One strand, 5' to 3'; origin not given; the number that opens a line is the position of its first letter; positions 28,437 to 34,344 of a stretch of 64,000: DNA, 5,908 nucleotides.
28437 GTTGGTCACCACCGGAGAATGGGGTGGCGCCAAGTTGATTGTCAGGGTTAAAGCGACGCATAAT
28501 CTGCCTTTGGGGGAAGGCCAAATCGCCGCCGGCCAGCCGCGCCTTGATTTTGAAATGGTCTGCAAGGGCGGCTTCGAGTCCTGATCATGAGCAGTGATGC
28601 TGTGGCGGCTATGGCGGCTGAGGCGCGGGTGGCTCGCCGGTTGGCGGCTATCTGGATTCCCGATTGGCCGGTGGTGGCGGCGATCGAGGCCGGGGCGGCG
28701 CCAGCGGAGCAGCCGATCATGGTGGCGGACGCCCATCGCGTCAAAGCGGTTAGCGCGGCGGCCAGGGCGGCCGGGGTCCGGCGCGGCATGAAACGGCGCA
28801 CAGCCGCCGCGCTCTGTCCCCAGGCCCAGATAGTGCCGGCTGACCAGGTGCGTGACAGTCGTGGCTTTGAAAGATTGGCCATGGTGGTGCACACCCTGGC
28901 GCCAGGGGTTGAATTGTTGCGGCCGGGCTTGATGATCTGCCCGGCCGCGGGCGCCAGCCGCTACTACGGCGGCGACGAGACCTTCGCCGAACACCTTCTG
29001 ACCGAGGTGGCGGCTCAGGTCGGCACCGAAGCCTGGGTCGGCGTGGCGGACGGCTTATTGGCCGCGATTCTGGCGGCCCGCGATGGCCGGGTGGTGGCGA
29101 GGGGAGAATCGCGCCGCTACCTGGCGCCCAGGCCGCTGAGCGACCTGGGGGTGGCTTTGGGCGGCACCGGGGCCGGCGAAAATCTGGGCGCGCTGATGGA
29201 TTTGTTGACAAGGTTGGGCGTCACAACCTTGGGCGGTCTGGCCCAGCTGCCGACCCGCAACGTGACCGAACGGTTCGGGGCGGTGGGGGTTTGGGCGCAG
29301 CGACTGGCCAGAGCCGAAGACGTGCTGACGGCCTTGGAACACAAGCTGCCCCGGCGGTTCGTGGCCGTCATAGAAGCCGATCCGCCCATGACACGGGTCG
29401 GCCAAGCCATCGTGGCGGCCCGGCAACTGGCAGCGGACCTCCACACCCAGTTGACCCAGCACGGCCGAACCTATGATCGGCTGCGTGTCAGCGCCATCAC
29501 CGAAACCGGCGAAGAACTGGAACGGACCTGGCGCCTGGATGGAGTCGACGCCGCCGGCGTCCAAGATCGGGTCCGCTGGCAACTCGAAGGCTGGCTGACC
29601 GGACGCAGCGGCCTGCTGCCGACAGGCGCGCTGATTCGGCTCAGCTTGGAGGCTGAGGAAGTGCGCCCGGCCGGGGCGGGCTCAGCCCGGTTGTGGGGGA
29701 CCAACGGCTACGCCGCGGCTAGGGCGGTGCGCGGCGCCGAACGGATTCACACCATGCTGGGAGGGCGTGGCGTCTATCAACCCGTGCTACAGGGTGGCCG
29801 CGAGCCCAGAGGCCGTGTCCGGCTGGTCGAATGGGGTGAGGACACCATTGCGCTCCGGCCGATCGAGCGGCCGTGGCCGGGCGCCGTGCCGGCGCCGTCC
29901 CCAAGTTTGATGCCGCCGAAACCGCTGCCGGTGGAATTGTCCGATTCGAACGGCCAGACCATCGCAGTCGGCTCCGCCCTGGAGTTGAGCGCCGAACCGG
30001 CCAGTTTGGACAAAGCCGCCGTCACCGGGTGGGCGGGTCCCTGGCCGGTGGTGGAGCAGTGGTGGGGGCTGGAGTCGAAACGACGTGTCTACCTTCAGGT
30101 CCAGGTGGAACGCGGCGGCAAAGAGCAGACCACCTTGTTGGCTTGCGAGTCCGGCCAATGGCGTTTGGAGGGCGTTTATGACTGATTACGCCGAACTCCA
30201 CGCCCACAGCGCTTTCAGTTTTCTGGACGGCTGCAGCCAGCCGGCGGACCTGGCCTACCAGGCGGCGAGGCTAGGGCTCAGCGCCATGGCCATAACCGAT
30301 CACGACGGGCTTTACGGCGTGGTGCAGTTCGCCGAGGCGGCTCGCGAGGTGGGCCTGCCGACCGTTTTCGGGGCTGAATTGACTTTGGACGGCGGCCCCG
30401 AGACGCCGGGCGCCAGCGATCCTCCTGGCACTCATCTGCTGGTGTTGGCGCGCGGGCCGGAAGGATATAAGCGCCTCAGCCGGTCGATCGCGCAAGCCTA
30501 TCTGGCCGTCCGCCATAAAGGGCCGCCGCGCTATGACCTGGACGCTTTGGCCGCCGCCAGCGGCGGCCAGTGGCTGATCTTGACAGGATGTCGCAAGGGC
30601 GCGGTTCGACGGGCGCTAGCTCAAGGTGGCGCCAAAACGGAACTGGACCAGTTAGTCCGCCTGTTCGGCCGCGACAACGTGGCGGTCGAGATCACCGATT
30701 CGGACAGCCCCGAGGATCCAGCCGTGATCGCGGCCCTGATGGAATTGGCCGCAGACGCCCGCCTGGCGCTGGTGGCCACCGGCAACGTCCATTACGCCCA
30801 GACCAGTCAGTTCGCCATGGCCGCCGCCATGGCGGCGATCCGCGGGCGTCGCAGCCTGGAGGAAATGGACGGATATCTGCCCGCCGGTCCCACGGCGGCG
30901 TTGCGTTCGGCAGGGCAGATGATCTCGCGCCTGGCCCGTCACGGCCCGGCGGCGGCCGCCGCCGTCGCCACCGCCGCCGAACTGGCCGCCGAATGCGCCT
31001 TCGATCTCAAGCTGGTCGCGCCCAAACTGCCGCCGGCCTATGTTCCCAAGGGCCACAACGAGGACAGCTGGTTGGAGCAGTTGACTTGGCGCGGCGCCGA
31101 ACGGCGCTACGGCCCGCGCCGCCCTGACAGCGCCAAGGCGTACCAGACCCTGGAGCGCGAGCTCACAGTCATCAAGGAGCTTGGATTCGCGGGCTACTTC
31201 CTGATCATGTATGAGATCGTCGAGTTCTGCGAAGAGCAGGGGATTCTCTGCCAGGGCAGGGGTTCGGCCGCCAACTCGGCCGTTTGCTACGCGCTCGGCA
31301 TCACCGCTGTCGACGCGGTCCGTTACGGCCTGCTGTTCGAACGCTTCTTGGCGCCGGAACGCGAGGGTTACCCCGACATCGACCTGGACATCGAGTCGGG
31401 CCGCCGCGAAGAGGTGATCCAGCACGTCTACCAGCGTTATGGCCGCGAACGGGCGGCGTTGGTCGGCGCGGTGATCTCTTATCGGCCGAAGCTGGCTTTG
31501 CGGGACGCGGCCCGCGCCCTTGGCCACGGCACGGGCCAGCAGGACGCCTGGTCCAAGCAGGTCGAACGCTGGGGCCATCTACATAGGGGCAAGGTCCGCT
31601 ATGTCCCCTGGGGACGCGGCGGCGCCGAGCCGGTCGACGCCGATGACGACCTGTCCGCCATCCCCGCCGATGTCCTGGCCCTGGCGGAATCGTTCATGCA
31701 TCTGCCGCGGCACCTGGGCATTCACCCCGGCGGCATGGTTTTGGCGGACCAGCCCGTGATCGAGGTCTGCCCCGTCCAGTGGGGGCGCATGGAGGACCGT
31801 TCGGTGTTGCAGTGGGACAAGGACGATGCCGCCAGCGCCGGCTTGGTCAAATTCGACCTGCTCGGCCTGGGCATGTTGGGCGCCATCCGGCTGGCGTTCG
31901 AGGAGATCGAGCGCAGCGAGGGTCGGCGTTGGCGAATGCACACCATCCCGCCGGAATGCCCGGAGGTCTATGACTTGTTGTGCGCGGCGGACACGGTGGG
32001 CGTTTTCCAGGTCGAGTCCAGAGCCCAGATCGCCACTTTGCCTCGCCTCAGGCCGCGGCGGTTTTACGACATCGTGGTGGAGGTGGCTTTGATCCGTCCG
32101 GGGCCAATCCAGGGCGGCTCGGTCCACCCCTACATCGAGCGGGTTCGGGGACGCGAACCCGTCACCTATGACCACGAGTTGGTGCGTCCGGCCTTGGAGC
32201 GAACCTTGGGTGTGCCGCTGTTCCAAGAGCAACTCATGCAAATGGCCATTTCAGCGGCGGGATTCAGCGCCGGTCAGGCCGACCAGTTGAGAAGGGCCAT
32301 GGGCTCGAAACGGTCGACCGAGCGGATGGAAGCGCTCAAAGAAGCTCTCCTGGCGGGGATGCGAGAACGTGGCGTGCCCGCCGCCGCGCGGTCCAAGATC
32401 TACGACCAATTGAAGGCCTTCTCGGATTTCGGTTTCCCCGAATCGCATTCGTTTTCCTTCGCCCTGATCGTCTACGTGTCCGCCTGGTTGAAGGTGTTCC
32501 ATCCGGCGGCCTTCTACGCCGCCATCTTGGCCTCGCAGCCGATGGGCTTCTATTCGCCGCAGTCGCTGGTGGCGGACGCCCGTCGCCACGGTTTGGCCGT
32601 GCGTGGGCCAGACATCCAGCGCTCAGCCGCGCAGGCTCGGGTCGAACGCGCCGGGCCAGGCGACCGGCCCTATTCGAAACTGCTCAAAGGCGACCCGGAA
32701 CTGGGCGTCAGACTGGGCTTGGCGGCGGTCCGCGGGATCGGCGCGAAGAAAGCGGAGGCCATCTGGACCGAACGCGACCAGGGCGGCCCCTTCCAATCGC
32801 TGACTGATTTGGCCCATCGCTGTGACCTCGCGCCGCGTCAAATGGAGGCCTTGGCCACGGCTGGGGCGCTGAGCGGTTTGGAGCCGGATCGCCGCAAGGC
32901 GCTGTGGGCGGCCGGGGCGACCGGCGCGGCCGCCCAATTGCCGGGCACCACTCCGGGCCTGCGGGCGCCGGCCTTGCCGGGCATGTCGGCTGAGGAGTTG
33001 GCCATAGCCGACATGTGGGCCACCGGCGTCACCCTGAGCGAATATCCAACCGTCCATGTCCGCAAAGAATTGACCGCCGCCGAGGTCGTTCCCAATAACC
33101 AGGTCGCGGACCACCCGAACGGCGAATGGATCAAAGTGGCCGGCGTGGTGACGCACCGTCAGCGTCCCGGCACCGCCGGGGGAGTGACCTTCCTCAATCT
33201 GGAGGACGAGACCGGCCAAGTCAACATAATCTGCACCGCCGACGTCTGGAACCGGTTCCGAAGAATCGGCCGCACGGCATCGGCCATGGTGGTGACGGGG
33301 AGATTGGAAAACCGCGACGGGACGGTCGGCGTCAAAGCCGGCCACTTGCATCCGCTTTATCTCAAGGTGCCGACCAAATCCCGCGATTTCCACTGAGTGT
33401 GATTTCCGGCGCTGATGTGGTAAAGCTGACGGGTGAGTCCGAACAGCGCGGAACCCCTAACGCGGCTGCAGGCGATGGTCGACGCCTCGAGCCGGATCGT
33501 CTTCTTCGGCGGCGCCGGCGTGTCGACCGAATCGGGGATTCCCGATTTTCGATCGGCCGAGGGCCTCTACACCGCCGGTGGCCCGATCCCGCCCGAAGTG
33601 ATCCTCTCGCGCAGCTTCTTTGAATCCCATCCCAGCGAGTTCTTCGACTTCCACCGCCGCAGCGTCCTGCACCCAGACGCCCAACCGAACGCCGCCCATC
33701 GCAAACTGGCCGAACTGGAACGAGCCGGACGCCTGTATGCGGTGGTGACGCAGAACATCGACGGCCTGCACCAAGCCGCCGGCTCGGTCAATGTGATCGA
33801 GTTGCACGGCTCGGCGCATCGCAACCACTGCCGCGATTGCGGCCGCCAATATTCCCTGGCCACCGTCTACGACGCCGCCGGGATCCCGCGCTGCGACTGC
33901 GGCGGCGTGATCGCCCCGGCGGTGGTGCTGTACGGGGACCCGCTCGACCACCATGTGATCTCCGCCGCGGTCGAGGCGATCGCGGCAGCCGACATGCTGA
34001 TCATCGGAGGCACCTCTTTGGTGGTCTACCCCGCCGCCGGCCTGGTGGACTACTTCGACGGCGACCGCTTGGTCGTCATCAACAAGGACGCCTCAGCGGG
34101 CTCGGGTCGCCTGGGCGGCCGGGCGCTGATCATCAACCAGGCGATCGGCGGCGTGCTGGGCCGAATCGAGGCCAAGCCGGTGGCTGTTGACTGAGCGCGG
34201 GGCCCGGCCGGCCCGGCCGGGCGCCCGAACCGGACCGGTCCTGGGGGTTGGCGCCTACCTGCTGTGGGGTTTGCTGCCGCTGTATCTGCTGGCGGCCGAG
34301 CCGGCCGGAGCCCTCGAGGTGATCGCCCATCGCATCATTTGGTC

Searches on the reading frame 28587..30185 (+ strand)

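Call 16: search_protein_families(library=pfam, proteins=[window:28587-30185:+], max_evalue=0.00001)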
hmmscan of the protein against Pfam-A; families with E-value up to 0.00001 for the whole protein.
window:28587-30185:+ (532 aa): 1 family
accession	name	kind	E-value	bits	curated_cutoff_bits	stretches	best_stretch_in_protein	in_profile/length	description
PF00817.25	IMS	-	1.5e-14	54.6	23.2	1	33-164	10-147/148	impB/mucB/samB family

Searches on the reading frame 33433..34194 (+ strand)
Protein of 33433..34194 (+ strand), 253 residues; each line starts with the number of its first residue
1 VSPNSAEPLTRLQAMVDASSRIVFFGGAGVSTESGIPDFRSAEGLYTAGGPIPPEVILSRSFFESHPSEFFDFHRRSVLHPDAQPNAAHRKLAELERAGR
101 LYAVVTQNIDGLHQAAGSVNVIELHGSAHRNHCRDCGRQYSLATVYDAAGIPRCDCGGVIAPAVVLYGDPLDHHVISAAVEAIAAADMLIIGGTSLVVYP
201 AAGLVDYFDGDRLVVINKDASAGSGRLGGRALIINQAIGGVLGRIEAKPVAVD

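Call 16: search_protein_families(library=pfam, proteins=[window:33433-34194:+], max_evalue=0.00001)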
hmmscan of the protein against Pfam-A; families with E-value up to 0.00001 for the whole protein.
window:33433-34194:+ (253 aa): 1 family
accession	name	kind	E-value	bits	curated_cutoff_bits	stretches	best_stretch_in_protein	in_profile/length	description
PF02146.23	SIR2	-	3.7e-47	161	24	1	27-200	1-180/180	Sir2 family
